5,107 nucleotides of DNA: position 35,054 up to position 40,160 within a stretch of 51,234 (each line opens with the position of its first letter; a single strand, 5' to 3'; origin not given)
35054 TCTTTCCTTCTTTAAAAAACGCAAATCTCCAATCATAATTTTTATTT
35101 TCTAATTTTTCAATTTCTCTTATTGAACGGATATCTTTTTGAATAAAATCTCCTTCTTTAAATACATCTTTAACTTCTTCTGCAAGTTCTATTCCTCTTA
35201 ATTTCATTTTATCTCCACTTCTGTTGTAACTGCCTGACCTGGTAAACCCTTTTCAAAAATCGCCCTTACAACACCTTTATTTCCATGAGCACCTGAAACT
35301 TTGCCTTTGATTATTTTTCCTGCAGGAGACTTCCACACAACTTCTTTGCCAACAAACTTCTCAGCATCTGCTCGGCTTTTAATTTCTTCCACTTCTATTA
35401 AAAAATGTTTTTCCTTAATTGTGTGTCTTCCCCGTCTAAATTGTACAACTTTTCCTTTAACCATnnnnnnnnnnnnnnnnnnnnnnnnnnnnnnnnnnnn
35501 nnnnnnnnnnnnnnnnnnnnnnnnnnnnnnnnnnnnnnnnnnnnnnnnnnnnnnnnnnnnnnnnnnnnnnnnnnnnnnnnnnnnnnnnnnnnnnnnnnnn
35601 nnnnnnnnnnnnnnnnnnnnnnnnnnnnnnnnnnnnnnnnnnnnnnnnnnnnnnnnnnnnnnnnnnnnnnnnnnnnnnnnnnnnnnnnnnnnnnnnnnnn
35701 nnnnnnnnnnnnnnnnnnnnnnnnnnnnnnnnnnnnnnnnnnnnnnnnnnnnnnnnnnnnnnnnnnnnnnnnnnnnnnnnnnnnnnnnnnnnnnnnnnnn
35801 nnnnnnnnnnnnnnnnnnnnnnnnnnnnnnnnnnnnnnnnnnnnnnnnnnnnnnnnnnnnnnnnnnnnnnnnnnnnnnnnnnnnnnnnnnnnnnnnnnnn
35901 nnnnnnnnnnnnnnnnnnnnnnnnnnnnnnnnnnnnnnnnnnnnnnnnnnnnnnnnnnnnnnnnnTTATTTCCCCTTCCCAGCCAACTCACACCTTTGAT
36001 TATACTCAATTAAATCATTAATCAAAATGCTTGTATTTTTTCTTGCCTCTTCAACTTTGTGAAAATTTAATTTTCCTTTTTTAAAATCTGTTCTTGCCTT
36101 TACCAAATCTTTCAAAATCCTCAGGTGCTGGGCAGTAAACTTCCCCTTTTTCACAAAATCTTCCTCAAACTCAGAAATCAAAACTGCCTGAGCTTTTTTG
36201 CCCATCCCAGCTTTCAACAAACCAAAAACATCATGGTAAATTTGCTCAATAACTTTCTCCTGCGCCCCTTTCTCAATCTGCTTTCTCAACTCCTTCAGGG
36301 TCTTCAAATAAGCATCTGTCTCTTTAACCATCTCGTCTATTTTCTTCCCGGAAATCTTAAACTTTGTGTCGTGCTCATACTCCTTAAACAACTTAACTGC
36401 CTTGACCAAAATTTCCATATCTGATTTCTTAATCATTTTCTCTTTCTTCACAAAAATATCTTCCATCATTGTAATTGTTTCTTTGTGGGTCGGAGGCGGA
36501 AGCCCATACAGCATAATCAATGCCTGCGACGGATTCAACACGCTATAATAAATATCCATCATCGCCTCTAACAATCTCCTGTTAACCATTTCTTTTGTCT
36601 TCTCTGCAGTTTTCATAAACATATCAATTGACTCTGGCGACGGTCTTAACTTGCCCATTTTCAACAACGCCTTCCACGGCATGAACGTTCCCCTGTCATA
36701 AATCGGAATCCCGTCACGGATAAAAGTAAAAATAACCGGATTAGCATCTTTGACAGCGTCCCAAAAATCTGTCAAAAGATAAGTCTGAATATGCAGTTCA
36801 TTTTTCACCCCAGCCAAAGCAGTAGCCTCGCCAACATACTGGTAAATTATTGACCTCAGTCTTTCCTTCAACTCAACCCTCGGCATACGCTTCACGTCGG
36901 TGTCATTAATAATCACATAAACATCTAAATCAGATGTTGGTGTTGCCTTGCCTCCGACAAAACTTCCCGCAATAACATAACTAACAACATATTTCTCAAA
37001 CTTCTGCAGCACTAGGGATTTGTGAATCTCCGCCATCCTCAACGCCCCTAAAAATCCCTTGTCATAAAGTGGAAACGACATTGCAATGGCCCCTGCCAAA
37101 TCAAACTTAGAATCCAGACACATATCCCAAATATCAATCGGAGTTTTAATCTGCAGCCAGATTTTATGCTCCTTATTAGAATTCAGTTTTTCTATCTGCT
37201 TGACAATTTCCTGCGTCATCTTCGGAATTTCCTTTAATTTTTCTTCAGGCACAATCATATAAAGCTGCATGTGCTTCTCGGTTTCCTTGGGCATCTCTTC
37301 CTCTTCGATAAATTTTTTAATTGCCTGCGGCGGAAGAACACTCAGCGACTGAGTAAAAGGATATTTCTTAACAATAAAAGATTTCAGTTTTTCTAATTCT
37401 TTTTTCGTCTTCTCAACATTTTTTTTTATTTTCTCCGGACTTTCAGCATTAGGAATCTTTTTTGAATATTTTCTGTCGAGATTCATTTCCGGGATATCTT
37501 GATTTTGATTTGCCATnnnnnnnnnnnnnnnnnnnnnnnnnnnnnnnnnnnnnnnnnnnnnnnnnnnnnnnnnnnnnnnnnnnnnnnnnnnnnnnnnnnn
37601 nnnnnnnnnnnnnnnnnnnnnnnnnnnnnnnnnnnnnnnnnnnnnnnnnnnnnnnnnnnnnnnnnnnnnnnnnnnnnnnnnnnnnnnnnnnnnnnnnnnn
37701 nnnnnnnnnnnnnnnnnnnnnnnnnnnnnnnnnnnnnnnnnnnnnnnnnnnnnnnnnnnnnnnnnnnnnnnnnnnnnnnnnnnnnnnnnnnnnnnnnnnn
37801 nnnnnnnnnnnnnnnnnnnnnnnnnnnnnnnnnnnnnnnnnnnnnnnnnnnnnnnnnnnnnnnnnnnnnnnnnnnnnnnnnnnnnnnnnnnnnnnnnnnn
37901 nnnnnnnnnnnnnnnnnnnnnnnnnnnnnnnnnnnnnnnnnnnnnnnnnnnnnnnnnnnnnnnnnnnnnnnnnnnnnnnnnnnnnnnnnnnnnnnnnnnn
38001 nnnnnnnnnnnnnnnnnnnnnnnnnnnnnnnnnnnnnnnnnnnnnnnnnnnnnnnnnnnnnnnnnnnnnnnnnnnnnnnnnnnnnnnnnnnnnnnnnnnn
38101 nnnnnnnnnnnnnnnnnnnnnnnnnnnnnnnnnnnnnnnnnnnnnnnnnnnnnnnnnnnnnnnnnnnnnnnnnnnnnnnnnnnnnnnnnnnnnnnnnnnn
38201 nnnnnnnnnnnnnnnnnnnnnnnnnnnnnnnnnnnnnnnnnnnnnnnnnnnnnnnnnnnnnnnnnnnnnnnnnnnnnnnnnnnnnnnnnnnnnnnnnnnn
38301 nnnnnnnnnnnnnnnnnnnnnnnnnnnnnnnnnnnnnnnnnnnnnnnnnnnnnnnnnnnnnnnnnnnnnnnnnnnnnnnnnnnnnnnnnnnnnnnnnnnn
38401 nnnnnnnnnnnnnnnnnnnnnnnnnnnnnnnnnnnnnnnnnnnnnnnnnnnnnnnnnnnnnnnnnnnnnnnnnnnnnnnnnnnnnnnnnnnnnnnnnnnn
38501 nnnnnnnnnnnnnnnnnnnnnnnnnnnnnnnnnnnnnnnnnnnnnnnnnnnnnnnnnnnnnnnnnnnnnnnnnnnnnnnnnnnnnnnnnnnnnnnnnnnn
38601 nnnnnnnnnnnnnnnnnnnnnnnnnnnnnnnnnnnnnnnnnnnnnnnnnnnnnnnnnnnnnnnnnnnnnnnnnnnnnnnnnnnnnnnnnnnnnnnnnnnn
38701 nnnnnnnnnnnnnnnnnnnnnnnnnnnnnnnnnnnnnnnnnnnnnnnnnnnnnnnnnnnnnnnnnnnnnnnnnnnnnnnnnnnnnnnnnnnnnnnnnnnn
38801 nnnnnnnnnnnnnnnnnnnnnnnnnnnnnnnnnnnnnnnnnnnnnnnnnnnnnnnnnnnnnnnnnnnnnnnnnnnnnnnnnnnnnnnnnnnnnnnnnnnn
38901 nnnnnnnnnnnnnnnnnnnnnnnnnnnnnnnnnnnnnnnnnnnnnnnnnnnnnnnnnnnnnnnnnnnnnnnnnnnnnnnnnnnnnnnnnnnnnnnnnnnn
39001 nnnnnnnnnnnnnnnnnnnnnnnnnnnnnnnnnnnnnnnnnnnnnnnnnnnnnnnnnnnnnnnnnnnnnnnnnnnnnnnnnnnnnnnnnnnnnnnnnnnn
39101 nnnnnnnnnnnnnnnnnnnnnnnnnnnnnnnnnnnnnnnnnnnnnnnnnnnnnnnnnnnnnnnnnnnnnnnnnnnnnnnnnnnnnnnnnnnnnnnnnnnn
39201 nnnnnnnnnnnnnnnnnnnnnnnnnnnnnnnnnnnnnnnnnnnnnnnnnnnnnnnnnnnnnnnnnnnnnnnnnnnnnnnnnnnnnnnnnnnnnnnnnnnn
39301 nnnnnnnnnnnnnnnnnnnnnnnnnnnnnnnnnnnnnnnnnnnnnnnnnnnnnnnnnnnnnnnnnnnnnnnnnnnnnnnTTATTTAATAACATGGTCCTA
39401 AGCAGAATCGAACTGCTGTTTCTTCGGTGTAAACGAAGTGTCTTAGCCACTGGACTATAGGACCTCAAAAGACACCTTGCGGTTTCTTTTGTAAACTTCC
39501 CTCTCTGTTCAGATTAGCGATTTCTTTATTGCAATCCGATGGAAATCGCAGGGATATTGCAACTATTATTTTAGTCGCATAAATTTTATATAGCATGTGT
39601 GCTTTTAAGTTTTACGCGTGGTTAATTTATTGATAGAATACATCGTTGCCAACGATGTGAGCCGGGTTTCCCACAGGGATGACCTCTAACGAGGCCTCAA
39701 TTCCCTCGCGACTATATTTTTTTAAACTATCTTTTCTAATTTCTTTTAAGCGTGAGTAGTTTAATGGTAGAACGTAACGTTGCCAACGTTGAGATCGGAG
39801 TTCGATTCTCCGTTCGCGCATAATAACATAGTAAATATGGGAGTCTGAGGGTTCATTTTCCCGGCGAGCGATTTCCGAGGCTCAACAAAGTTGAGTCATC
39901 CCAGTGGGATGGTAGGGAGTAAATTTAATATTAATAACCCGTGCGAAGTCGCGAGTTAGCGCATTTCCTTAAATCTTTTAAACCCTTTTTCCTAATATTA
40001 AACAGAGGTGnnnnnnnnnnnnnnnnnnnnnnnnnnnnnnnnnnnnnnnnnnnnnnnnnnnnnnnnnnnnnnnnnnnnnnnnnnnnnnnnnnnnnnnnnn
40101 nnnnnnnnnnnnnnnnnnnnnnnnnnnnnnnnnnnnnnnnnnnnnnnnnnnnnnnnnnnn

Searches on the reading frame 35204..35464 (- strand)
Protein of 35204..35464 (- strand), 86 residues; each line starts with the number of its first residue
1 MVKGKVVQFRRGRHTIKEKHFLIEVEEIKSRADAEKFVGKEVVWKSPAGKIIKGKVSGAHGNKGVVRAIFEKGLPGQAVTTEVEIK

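Call 50: search_protein_families(library=pfam, proteins=[window:35204-35464:-], max_evalue=0.1)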
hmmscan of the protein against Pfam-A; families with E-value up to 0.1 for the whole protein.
window:35204-35464:- (86 aa): 2 families
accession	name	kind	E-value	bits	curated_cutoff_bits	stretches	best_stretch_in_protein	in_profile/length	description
PF01247.24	Ribosomal_L35Ae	-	1.6e-19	70.3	27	1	2-85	3-94/95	Ribosomal protein L35Ae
PF01782.24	RimM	-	1.6e-05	25.5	23.5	1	7-43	45-79/84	RimM N-terminal domain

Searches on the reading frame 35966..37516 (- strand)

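Call 50: search_protein_families(library=pfam, proteins=[window:35966-37516:-], max_evalue=0.1)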
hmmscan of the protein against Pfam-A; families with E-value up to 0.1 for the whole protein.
window:35966-37516:- (516 aa): 5 families
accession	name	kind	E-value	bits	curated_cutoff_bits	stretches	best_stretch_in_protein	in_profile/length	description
PF01909.29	NTP_transf_2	-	6e-05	23.8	21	1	170-214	9-47/93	Nucleotidyltransferase domain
PF18765.7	Polbeta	-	0.0012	19.5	26.9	1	175-223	11-58/93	Polymerase beta, Nucleotidyltransferase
PF22014.2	DUF6932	-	0.0013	19.6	27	1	174-246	46-109/142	Family of unknown function (DUF6932)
PF22600.2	MTPAP-like_central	-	0.0077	16.8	27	1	168-222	32-82/139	Poly(A) RNA polymerase, mitochondrial-like, central palm domain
PF20547.3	DUF6761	-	0.043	14.4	27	0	150-185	33-68/82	Family of unknown function (DUF6761)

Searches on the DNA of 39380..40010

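Call 76: search_rna_families(source=window, start=39380, end=40010, threshold=evalue, max_evalue=10)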
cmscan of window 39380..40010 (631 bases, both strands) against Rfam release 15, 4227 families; matches with E-value up to 10: 6.
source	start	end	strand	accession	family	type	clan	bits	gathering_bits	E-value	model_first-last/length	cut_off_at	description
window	39393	39464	-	RF00005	tRNA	Gene; tRNA;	CL00001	64.9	29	7.7e-14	1-71/71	no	tRNA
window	39750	39820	+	RF00005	tRNA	Gene; tRNA;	CL00001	64.1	29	1.3e-13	1-71/71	no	tRNA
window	39623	39707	+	RF00005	tRNA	Gene; tRNA;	CL00001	19.6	29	0.23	8-63/71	no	tRNA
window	39493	39556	-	RF00521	SAM_alpha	Cis-reg; riboswitch;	-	16.5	36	0.37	1-79/79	no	Alpha-proteobacteria SAM riboswitch aptamer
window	39623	39713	-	RF02621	BSnc120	Gene; sRNA;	-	15.4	114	2.5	1-88/88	no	Brucella sRNA 120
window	39511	39589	-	RF02854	Ysr100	Gene; sRNA;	-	14.6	47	6.3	1-120/120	no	Yersinia sRNA 100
